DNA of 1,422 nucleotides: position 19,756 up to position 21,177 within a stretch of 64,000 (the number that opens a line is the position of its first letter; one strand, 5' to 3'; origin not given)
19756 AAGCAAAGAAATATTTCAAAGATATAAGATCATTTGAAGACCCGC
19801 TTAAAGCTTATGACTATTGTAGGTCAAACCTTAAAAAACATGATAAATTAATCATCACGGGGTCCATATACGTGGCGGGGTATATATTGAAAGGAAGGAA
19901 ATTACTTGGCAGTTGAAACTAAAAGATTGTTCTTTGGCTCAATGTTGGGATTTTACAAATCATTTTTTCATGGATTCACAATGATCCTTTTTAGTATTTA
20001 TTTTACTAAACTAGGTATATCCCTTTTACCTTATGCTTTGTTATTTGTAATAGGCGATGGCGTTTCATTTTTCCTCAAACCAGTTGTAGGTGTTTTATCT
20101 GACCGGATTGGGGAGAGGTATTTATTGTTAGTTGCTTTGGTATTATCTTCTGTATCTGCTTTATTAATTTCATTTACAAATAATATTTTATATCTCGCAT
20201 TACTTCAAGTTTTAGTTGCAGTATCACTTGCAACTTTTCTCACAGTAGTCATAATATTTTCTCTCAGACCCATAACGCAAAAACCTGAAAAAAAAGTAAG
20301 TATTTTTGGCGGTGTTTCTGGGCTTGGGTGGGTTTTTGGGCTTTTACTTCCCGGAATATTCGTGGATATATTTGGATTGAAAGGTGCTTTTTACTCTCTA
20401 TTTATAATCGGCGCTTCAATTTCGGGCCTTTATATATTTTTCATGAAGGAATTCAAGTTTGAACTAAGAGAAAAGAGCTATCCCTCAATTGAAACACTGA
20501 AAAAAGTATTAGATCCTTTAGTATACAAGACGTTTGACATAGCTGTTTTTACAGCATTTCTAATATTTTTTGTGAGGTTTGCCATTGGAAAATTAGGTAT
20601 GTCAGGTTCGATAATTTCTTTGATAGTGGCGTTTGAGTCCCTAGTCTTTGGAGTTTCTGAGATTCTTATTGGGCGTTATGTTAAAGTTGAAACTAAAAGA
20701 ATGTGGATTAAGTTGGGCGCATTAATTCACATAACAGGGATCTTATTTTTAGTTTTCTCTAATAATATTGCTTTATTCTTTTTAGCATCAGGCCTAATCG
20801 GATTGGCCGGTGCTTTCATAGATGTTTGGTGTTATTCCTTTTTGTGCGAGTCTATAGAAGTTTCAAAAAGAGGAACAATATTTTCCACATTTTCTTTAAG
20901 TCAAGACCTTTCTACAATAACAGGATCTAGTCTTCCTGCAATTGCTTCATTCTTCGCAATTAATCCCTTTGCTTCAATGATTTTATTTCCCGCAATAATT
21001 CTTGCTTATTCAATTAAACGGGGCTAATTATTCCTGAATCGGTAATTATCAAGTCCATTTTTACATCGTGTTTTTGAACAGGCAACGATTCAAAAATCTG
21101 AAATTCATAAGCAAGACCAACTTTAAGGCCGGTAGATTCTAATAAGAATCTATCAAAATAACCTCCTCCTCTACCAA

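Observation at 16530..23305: Complete tetrahydrofolate one-carbon island with an embedded MFS (putative folate) transporter in an apparent methanogen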

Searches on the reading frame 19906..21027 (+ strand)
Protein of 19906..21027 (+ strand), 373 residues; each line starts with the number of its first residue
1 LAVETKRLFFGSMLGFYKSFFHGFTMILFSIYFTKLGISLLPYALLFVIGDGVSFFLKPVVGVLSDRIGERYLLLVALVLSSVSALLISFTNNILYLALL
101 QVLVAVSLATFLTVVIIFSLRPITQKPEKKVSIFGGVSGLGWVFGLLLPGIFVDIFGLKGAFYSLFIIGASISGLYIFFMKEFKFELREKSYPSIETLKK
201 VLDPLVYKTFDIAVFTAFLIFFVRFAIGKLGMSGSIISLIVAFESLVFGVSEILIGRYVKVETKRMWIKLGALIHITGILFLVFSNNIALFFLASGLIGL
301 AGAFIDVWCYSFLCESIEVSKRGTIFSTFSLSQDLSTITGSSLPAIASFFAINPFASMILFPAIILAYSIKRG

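Call 3: search_protein_families(library=pfam, proteins=[window:19906-21027:+])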
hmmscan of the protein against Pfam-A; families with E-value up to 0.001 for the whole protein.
window:19906-21027:+ (373 aa): 1 family
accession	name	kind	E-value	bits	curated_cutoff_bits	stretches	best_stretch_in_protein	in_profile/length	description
PF07690.21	MFS_1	-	4.3e-21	75.6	33.4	2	19-225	9-219/347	Major Facilitator Superfamily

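Call 4: search_protein_families(library=ncbifam, proteins=[window:19906-21027:+])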
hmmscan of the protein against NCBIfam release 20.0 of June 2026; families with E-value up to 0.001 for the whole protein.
window:19906-21027:+ (373 aa): 9 families
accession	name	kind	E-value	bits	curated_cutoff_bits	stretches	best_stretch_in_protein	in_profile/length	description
TIGR00880.1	2_A_01_02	superfamily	1.1e-10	41.8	131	1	49-182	5-140/141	multidrug resistance protein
TIGR00881.1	2A0104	subfamily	2.9e-10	39.8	407.75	2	58-105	47-94/379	phosphoglycerate transporter protein PgtP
NF012174.0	tet_MFS_A_B_C_D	equivalog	9.6e-07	27.9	475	1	53-229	52-224/382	Tet(A)/Tet(B)/Tet(C) family tetracycline efflux MFS transporter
TIGR00899.1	2A0120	subfamily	2.8e-06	26.7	522.3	1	26-177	222-370/375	sugar efflux transporter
TIGR00895.1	2A0115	subfamily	7.6e-06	25.1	418.55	1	60-183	71-191/398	aromatic acid/H+ symport family MFS transporter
NF045684.1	tet_MFS_65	exception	0.0002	20.7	800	1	51-197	45-190/383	tetracycline efflux MFS transporter Tet(65)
NF008654.0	PRK11652.1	equivalog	0.00024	20.1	479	0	60-218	63-222/397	multidrug efflux MFS transporter EmrD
TIGR00898.1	2A0119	subfamily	0.00025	20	550.75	1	60-148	145-230/506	cation transport protein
TIGR00710.1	efflux_Bcr_CflA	subfamily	0.00087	18.8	200.9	1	60-259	59-266/385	Bcr/CflA family efflux MFS transporter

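Call 12: find_homologous_proteins(query=window:19906-21024:+)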
Query window:19906-21024:+ (373 aa): 11 proteins with E <= 0.001 among 8000 candidates.
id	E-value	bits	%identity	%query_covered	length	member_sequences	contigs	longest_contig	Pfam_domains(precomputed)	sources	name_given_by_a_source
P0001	2.3e-207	707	91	100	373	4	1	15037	PF07690.22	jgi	jgi:MFS family permease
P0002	3.8e-206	703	90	100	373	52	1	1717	PF07690.22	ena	-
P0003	1.8e-205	700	91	100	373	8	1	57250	PF07690.22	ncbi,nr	ncbi:MAG: MFS transporter [Candidatus Methanofastidiosum sp.]|nr:MFS transporter [Methanofastidiosum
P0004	5.4e-203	692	89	100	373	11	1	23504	PF07690.22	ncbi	-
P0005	5.3e-194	663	86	100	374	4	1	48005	PF07690.22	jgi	-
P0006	5.9e-194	663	86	100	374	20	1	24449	PF07690.22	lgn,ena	-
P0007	5.0e-193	660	84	100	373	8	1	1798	PF07690.22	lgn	-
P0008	3.8e-188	643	83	100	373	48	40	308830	PF07690.22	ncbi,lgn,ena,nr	ncbi:MAG TPA: MFS transporter [Methanofastidiosum sp.]|nr:MFS transporter [Methanofastidiosum sp.] H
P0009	4.9e-182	623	80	100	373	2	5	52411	PF07690.22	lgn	-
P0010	1.0e-57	214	38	78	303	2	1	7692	PF07690.22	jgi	-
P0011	5.2e-7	48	27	91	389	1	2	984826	PF13347.13,PF05977.20,PF00083.31,PF12832.14,PF07690.22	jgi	jgi:multidrug resistance protein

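Call 22: find_encoding_contigs(protein=P0010, flank=8000, max_places=4)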
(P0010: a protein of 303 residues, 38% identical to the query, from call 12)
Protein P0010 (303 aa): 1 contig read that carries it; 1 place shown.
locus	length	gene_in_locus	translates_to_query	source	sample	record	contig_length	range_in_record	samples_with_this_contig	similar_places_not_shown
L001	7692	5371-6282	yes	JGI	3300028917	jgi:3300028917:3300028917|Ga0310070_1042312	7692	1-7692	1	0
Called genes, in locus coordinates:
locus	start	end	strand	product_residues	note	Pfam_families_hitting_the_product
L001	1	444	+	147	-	?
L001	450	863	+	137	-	PF02882:THF_DHG_CYH_C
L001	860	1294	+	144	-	PF13527:Acetyltransf_9, PF00583:Acetyltransf_1, PF13508:Acetyltransf_7, PF13673:Acetyltransf_10, PF08445:FR47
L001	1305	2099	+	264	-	PF00551:Formyl_trans_N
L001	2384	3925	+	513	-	PF02142:MGS, PF01808:AICARFT_IMPCHas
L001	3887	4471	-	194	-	-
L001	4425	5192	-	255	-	PF01996:F420_ligase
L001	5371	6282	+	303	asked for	PF07690:MFS_1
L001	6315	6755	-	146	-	-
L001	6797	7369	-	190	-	PF01812:5-FTHF_cyc-lig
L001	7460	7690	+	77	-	?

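Call 23: find_encoding_contigs(protein=P0011, flank=6000, max_places=3)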
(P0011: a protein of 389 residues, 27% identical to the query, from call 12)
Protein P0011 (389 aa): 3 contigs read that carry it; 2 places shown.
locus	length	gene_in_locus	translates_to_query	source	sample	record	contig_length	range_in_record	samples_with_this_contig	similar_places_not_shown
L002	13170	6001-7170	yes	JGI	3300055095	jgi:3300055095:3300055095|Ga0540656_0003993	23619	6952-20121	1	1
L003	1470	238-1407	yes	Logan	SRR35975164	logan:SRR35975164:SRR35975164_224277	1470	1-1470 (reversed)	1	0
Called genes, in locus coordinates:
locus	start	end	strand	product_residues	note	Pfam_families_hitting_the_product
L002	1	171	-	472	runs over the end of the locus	PF02113:Peptidase_S13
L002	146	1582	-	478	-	PF13520:AA_permease_2, PF00324:AA_permease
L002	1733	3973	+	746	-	PF03030:H_PPase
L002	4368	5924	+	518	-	PF00324:AA_permease, PF13520:AA_permease_2, PF13906:AA_permease_C (weak)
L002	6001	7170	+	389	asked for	PF00083:Sugar_tr, PF07690:MFS_1, PF12832:MFS_1_like, PF05977:MFS_3 (faint), PF13347:MFS_2, PF07690:MFS_1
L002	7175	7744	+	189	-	PF01914:MarC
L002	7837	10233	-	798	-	PF12704:MacB_PCD, PF02687:FtsX, PF12704:MacB_PCD, PF02687:FtsX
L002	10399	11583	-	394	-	PF01189:Methyltr_RsmB-F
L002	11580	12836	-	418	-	PF13458:Peripla_BP_6 (weak)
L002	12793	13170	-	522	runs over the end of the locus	PF00117:GATase, PF07722:Peptidase_C26 (weak), PF02540:NAD_synthase, PF03054:tRNA_Me_trans (faint), PF00958:GMP_synt_C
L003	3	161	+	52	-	?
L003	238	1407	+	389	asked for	PF00083:Sugar_tr, PF07690:MFS_1, PF12832:MFS_1_like, PF05977:MFS_3 (faint), PF13347:MFS_2, PF07690:MFS_1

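Call 25: find_related_loci(query=A1, collection=genome_contigs, flank=10000)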
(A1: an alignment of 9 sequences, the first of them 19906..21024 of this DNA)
Query A1 (373 aa) in genome_contigs; peptide patterns used: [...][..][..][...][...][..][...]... (x = any residue, [..] = any of these).
104 stretches matched a pattern; 12 encode a relative of the query (tblastn E <= 1e-3); 12 distinct loci.
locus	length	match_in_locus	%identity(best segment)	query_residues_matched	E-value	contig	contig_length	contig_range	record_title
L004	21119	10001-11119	90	1-373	0e+0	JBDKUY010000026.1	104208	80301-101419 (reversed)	MAG: Methanofastidiosum sp. isolate 8_bin.39 c_000000408340, whole genome shotgun sequence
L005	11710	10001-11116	89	1-372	0e+0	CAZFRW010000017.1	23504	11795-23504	MAG TPA_asm: uncultured Thermococci archaeon isolate binchicken_co27_253 genome assembly, contig: NODE_3800_length_23504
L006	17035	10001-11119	89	1-373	0e+0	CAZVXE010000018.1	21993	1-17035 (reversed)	MAG TPA_asm: uncultured Thermococci archaeon isolate binchicken_co257_23 genome assembly, contig: NODE_2760_length_21993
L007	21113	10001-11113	82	1-371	0e+0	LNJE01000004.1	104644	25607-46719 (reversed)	MAG: Candidatus Methanofastidiosum methylothiophilum isolate ADurb1213_Bin02801 APG09_contig000004, whole genome shotgun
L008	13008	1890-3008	79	1-373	0e+0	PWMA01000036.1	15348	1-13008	MAG: Candidatus Methanofastidiosia archaeon isolate CSSed10_256R1 CS-Sed10-C8170, whole genome shotgun sequence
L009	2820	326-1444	86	1-373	0e+0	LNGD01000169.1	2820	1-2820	MAG: Candidatus Methanofastidiosum methylothiophilum isolate U1lsi0528_Bin089 AMQ74_contig000169, whole genome shotgun s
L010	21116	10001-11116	82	1-372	0e+0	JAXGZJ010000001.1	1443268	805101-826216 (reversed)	MAG: Methanofastidiosum sp. isolate AnMBR.bin534 bin534_1, whole genome shotgun sequence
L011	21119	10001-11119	90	1-373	0e+0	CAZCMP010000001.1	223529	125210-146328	MAG TPA_asm: uncultured Thermococci archaeon isolate binchicken_co43_47 genome assembly, contig: NODE_12_length_223529_c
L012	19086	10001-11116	92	1-372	0e+0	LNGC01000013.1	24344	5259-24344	MAG: Candidatus Methanofastidiosum methylothiophilum isolate U1lsi0528_Bin055 AMQ22_contig000013, whole genome shotgun s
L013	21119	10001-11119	89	1-373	0e+0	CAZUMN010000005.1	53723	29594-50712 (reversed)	MAG TPA_asm: uncultured Thermococci archaeon isolate SRP263991_co4_129 genome assembly, contig: NODE_517_length_53723_co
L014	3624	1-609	87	171-373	3e-115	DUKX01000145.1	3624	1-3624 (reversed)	MAG TPA_asm: Methanofastidiosum sp. isolate UBA9950 contig_45234, whole genome shotgun sequence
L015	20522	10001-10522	25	52-219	2e-5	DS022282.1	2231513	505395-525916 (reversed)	alpha proteobacterium HTCC2255 scf_1100007007381 genomic scaffold, whole genome shotgun sequence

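Call 30: search_solved_structures(query=window:19906-21024:+, max_evalue=1)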
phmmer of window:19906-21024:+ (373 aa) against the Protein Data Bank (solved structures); distinct sequences matched with E-value up to 1: 1.
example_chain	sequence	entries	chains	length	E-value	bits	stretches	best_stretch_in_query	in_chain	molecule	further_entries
6euq_A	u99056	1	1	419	0.0014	21.5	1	35-173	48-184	Multidrug transporter MdfA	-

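Call 31: find_related_loci(query=A1, collection=metagenome_contigs, flank=8000)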
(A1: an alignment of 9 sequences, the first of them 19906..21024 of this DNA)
Query A1 (373 aa) in metagenome_contigs; peptide patterns used: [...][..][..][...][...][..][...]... (x = any residue, [..] = any of these).
182 stretches matched a pattern; 26 encode a relative of the query (tblastn E <= 1e-3); 26 distinct loci.
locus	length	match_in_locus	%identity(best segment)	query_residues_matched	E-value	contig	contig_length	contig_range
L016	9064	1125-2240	92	1-372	0e+0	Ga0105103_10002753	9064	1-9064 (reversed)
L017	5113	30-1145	92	1-372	0e+0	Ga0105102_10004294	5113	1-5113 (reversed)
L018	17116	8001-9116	89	1-372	0e+0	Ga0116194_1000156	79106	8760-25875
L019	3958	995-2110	87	1-372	0e+0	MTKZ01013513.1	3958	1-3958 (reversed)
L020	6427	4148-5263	88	1-372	0e+0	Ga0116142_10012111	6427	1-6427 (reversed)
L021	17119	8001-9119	89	1-373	0e+0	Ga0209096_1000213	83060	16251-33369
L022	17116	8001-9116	83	1-372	0e+0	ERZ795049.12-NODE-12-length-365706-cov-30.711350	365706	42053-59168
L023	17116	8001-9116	83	1-372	0e+0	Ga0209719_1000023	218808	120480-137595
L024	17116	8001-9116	82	1-372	0e+0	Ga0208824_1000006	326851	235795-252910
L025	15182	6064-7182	86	1-373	0e+0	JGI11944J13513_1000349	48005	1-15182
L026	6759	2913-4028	86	1-372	0e+0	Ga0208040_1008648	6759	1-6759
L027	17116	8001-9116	86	1-372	0e+0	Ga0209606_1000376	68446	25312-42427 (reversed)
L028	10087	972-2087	86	1-372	0e+0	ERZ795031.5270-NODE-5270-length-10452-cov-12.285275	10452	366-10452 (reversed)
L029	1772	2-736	90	129-373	2e-152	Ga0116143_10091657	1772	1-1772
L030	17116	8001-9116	83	1-372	0e+0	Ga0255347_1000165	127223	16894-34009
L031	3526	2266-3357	40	4-366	2e-71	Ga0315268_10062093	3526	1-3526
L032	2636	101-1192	39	1-364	1e-70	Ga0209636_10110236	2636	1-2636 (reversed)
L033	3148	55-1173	36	1-372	3e-65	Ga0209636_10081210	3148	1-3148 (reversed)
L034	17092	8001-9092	40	4-366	1e-70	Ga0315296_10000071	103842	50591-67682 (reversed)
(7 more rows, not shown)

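Call 36: search_protein_families(library=pfam, proteins=[L034:1814-2404:+, L034:2428-3090:+, L034:3087-3941:+, L034:3947-4744:+, L034:4796-6346:+, L034:6285-7160:+, L034:7135-7941:-, L034:7989-9125:+, L034:9250-10605:-, L034:10615-11730:-], max_evalue=0.00001)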
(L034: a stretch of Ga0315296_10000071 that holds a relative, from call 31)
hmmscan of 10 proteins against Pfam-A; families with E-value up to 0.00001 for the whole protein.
L034:1814-2404:+ (196 aa): 1 family
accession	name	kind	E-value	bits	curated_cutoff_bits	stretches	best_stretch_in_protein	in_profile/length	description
PF01862.21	PvlArgDC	-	3.4e-62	209.5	22.7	1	2-178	1-160/161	Pyruvoyl-dependent arginine decarboxylase (PvlArgDC)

L034:2428-3090:+ (220 aa): 1 family
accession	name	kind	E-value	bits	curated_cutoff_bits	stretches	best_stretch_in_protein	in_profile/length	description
PF01168.26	Ala_racemase_N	-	1.2e-20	74.6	24.1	1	17-219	9-218/220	Alanine racemase, N-terminal domain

L034:3087-3941:+ (284 aa): 2 families
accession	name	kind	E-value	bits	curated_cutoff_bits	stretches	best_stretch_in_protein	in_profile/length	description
PF02882.25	THF_DHG_CYH_C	-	1.4e-61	207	27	1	125-281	1-158/160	Tetrahydrofolate dehydrogenase/cyclohydrolase, NAD(P)-binding domain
PF00763.28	THF_DHG_CYH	-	1.7e-45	154.5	32.8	1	8-122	1-115/115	Tetrahydrofolate dehydrogenase/cyclohydrolase, catalytic domain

L034:3947-4744:+ (265 aa): 1 family
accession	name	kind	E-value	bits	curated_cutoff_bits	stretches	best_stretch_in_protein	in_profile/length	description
PF00551.24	Formyl_trans_N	-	2.4e-15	57.2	26.1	1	16-188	3-154/181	Formyl transferase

L034:4796-6346:+ (516 aa): 2 families
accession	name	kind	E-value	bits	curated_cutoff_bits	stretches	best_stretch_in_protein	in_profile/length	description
PF01808.24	AICARFT_IMPCHas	-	9.6e-118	393.6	25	1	138-450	1-311/311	AICARFT/IMPCHase bienzyme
PF02142.27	MGS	-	1.7e-23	83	24.1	1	18-131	1-92/94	MGS-like domain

L034:6285-7160:+ (291 aa): 1 family
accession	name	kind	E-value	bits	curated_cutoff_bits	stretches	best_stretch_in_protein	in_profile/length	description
PF00149.33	Metallophos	-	1.6e-29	104.2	21.5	1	52-244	2-189/191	Calcineurin-like phosphoesterase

L034:7135-7941:- (268 aa): 1 family
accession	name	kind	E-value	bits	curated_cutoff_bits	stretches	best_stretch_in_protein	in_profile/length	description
PF01996.21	F420_ligase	-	6.2e-68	229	25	1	14-230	2-218/218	F420-0:Gamma-glutamyl ligase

L034:7989-9125:+ (378 aa): 2 families
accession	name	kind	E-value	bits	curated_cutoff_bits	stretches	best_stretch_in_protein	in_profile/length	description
PF07690.21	MFS_1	-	6.5e-32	111.2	33.4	1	19-342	8-346/347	Major Facilitator Superfamily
PF00083.30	Sugar_tr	-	1.4e-06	27.9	22.3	0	205-372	10-189/452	Sugar (and other) transporter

L034:9250-10605:- (451 aa): 0 families

L034:10615-11730:- (371 aa): 2 families
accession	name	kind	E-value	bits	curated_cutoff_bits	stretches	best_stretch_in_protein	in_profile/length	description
PF00557.29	Peptidase_M24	-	1.4e-55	188.7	23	1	146-356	1-206/208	Metallopeptidase family M24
PF01321.24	Creatinase_N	-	1.5e-17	64.7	22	1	9-139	2-128/128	Creatinase/Prolidase N-terminal domain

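Call 37: search_protein_families(library=pfam, proteins=[L031:106-1425:+, L031:1400-2206:-, L033:1228-1695:+, L033:1685-2254:-, L033:2285-2803:-, L032:1264-1704:-, L032:1746-2318:-, L034:12065-12505:-, L034:12541-13875:-, L034:742-1734:+], max_evalue=0.00001)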
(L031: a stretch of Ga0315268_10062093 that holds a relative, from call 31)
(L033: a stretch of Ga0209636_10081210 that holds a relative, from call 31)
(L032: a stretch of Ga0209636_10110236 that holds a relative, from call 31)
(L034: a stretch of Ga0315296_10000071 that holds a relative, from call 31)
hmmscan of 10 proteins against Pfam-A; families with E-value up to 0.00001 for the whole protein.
L031:106-1425:+ (439 aa): 1 family
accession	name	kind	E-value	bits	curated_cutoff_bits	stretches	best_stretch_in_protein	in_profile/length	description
PF00149.33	Metallophos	-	1.1e-26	94.9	21.5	1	203-392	2-189/191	Calcineurin-like phosphoesterase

L031:1400-2206:- (268 aa): 1 family
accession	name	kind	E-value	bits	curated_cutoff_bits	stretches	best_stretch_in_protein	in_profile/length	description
PF01996.21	F420_ligase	-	1.1e-72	244.6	25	1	14-230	2-218/218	F420-0:Gamma-glutamyl ligase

L033:1228-1695:+ (155 aa): 0 families

L033:1685-2254:- (189 aa): 1 family
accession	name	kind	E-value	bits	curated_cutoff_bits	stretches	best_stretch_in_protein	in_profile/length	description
PF01812.26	5-FTHF_cyc-lig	-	2.1e-44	152.1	27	1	3-183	1-186/186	5-formyltetrahydrofolate cyclo-ligase family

L033:2285-2803:- (172 aa): 0 families

L032:1264-1704:- (146 aa): 0 families

L032:1746-2318:- (190 aa): 1 family
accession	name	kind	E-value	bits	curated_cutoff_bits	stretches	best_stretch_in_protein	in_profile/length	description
PF01812.26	5-FTHF_cyc-lig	-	2.3e-45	155.2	27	1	3-183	1-186/186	5-formyltetrahydrofolate cyclo-ligase family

L034:12065-12505:- (146 aa): 1 family
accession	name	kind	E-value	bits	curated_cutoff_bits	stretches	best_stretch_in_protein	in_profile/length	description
PF02805.21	Ada_Zn_binding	-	3.7e-07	30.5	23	1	94-144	15-64/65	Metal binding domain of Ada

L034:12541-13875:- (444 aa): 2 families
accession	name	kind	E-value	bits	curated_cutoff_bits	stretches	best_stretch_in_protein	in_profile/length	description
PF19289.4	PmbA_TldD_3rd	-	1.2e-51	175.4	22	1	211-443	1-220/220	PmbA/TldA metallopeptidase C-terminal domain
PF01523.21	PmbA_TldD_1st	-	3.9e-09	37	20.9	1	16-78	1-64/65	PmbA/TldA metallopeptidase domain 1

L034:742-1734:+ (330 aa): 1 family
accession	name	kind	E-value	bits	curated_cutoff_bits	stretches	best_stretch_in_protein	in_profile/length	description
PF01384.25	PHO4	-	2.1e-73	247.7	33.7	1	20-319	1-350/350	Phosphate transporter family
